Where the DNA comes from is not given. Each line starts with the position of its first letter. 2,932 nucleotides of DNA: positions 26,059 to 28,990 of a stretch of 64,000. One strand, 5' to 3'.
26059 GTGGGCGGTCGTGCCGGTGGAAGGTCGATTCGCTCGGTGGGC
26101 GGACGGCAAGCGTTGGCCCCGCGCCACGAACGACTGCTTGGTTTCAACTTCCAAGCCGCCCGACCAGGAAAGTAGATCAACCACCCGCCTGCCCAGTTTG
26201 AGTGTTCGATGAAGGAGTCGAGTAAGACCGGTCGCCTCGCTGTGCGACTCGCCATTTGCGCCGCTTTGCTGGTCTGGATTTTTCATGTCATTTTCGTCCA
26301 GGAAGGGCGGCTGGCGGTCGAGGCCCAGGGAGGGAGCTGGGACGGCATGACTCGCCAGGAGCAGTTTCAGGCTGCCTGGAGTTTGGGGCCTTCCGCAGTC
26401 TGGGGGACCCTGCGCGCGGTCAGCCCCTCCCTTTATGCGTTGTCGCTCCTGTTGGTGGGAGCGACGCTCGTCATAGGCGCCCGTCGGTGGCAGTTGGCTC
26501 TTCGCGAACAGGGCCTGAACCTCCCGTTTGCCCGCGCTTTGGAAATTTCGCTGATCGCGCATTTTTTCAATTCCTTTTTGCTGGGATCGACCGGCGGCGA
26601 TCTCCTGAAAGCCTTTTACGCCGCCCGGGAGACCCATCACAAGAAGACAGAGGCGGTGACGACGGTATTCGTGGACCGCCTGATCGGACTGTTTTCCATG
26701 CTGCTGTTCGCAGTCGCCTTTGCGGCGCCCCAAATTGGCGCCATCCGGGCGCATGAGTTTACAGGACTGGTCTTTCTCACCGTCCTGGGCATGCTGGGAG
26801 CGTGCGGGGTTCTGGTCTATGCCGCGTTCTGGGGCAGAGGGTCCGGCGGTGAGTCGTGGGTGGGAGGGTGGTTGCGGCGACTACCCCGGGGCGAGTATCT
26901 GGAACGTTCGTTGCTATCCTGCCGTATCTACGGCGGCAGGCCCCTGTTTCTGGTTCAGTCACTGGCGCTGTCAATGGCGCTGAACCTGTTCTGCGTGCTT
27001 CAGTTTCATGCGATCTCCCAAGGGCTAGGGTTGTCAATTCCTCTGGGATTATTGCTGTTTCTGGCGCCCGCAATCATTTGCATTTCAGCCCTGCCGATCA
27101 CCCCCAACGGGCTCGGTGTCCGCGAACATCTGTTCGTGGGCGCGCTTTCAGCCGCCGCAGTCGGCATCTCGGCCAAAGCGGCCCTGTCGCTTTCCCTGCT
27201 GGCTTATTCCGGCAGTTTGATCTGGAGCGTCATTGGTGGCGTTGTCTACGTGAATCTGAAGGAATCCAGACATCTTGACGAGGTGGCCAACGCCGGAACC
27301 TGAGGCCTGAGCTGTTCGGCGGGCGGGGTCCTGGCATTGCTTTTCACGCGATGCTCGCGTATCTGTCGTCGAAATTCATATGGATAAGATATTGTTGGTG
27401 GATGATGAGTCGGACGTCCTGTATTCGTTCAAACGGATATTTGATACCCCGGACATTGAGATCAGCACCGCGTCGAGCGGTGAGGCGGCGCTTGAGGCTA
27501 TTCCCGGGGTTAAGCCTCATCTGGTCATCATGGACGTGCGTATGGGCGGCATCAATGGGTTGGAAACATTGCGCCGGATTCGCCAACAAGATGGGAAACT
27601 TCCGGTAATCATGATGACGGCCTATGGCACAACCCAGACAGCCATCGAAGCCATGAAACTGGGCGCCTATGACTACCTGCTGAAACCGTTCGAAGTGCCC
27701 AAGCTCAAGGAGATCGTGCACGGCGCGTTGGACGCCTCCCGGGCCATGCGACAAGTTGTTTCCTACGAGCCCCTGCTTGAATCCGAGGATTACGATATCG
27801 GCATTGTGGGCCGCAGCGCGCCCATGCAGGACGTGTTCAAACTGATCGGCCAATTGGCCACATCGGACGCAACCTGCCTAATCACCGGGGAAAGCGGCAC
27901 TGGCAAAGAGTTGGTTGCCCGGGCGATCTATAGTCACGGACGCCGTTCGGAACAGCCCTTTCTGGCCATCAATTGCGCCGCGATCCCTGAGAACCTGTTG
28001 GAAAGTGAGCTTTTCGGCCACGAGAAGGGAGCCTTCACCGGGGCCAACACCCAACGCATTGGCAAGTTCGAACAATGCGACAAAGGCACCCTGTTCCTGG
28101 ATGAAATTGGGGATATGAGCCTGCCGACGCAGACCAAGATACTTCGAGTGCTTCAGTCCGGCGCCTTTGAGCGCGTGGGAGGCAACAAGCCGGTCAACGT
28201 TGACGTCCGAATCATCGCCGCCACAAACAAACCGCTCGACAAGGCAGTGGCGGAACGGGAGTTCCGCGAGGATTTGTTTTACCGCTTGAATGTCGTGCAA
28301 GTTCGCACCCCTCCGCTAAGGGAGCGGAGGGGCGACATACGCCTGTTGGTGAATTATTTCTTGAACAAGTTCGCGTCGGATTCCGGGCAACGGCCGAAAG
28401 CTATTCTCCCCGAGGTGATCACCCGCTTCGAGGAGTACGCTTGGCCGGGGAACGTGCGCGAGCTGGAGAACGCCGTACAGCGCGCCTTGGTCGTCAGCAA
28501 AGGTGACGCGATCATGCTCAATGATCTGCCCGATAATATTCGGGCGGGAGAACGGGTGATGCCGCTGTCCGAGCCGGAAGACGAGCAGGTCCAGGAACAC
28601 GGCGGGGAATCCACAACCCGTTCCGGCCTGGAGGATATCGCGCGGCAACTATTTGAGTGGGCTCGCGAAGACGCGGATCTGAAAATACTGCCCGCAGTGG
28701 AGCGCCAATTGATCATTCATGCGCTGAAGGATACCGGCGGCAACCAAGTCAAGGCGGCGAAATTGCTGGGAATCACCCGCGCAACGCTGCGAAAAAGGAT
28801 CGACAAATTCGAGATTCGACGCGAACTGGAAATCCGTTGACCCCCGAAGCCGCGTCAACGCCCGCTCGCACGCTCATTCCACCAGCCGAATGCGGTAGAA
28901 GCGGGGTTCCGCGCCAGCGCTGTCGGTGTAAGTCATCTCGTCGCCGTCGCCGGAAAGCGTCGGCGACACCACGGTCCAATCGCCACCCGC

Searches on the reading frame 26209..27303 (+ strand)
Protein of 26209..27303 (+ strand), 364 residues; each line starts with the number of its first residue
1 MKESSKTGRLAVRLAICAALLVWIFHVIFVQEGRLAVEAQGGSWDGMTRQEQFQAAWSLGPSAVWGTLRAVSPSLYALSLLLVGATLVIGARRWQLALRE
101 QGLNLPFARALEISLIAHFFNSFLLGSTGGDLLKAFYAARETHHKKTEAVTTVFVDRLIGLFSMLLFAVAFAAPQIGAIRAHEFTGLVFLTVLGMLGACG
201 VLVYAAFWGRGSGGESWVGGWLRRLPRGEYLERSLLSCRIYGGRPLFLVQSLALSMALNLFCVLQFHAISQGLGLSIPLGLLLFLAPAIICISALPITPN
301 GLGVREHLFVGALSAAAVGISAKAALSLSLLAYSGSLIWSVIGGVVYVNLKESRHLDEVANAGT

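Call 8: search_protein_families(library=pfam, proteins=[window:26209-27303:+], max_evalue=0.001)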
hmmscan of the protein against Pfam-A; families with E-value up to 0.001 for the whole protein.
window:26209-27303:+ (364 aa): 1 family
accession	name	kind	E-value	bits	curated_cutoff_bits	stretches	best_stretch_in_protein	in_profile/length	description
PF03706.18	LPG_synthase_TM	-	1.1e-34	120.7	33.4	1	57-332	14-290/302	Lysylphosphatidylglycerol synthase TM region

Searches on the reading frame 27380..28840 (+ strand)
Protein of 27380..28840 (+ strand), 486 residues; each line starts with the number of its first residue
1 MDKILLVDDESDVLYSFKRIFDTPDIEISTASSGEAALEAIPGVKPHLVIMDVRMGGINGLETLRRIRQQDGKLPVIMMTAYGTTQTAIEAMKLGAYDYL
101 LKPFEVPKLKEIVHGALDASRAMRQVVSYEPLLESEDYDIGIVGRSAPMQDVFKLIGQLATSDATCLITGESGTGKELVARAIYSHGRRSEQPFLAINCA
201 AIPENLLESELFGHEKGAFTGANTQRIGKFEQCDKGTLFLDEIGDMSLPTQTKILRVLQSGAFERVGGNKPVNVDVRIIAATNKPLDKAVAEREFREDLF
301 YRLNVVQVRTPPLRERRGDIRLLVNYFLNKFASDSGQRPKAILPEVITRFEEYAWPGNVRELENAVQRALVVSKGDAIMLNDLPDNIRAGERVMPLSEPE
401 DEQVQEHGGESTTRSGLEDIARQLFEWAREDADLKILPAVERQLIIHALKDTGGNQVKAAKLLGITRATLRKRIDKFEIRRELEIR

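Call 8: search_protein_families(library=pfam, proteins=[window:27380-28840:+], max_evalue=0.001)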
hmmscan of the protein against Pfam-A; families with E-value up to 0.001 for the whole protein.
window:27380-28840:+ (486 aa): 11 families
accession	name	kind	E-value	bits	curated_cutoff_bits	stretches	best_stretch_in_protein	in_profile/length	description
PF00158.32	Sigma54_activat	-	2.4e-73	245.8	20.2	1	142-308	1-167/168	Sigma-54 interaction domain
PF00072.30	Response_reg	-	4.1e-31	107.9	30.2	1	4-113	1-110/111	Response regulator receiver domain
PF25601.1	AAA_lid_14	-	1.4e-25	89.3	27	1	314-392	1-79/87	AAA+ ATPase lid domain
PF14532.12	Sigma54_activ_2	-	1.5e-20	74.3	25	1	143-313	1-138/138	Sigma-54 interaction domain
PF02954.25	HTH_8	-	2.2e-15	56.5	22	1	437-477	2-42/42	Bacterial regulatory protein, Fis family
PF00004.35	AAA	-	4e-05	24.5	21.2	1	167-291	2-119/131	ATPase family associated with various cellular activities (AAA)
PF18024.7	HTH_50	-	0.00038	20.5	27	0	437-479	8-49/50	Helix-turn-helix domain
PF07728.20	AAA_5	-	0.00061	20.2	22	0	167-286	3-125/139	AAA domain (dynein-related subfamily)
PF13384.12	HTH_23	-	0.00074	19.7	24.6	0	441-478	6-42/50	Homeodomain-like domain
PF13518.12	HTH_28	-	0.00092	19.7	25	0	442-479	2-38/52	Helix-turn-helix domain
PF07724.20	AAA_2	-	0.00093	19.7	27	0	165-291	5-132/166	AAA domain (Cdc48 subfamily)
